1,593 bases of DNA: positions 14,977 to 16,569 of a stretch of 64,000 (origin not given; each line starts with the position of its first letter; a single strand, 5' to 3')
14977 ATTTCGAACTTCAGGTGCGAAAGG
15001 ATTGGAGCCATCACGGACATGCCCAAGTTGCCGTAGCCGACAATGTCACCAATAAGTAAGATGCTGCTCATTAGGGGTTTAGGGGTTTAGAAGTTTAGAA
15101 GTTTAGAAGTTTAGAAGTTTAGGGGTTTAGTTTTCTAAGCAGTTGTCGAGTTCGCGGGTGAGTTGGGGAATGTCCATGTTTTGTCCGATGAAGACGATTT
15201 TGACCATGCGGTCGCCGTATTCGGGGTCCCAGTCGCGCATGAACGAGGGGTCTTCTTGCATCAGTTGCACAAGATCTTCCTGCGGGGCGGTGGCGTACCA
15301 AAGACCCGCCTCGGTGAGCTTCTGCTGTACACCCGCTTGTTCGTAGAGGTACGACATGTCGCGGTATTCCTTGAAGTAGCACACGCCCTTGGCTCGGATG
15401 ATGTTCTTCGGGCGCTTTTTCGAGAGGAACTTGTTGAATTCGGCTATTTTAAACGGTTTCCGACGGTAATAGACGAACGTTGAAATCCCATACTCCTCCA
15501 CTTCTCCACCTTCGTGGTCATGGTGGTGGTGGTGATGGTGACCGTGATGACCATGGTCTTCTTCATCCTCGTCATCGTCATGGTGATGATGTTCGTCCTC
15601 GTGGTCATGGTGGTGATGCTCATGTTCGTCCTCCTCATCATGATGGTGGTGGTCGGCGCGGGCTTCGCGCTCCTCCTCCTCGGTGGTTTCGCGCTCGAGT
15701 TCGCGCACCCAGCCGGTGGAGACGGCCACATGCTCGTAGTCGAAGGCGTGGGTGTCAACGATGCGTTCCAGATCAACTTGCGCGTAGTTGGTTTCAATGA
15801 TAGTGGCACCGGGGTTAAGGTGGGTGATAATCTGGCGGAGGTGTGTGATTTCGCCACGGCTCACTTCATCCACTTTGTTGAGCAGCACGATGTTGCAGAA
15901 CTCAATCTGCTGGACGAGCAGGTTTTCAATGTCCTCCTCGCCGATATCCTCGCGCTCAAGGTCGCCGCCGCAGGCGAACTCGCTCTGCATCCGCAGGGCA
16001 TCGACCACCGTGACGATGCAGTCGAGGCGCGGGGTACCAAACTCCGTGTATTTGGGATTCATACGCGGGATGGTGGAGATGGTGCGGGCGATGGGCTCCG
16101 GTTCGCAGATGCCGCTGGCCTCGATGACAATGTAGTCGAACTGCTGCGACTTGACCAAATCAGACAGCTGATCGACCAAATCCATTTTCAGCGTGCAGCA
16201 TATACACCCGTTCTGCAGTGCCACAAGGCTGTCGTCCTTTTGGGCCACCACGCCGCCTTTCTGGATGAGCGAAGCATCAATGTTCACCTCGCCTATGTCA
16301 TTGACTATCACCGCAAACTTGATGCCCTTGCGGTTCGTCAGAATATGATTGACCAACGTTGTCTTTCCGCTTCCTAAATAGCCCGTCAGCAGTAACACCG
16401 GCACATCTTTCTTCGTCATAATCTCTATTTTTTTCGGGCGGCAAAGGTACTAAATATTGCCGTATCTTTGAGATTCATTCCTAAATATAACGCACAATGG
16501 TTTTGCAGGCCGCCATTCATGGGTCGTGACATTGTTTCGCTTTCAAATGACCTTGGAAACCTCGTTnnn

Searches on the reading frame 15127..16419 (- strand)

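Call 63: search_protein_families(library=ncbifam, proteins=[window:15127-16419:-], max_evalue=0.00001)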
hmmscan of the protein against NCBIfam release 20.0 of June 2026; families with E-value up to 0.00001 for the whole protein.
window:15127-16419:- (430 aa): 7 families
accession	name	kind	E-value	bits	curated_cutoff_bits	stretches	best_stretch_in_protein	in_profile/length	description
NF038288.1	chaper_GTP_ZigA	equivalog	9.2e-104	347.4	600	2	6-251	1-250/390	zinc metallochaperone GTPase ZigA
NF008578.0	PRK11537.1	equivalog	5.9e-31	107.8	361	1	5-233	3-208/318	GTPase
TIGR02475.1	CobW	equivalog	6.4e-25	87.8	332.1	1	5-272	3-251/342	cobalamin biosynthesis protein CobW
NF047431.1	hiber_recruit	equivalog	1.1e-23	83.8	375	2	6-215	2-218/402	ribosome hibernation factor-recruiting GTPase MRF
NF041053.1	CobW_rel_Se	equivalog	5.6e-16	58.8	180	1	8-211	3-182/195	CobW-related selenoprotein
TIGR00073.1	hypB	equivalog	8.3e-08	32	121.2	1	3-103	27-120/217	hydrogenase nickel incorporation protein HypB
NF011062.0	PRK14494.1-1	equivalog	6.8e-06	25.8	323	0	11-100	6-91/231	putative molybdopterin-guanine dinucleotide biosynthesis protein MobB/FeS domain-containing protein protein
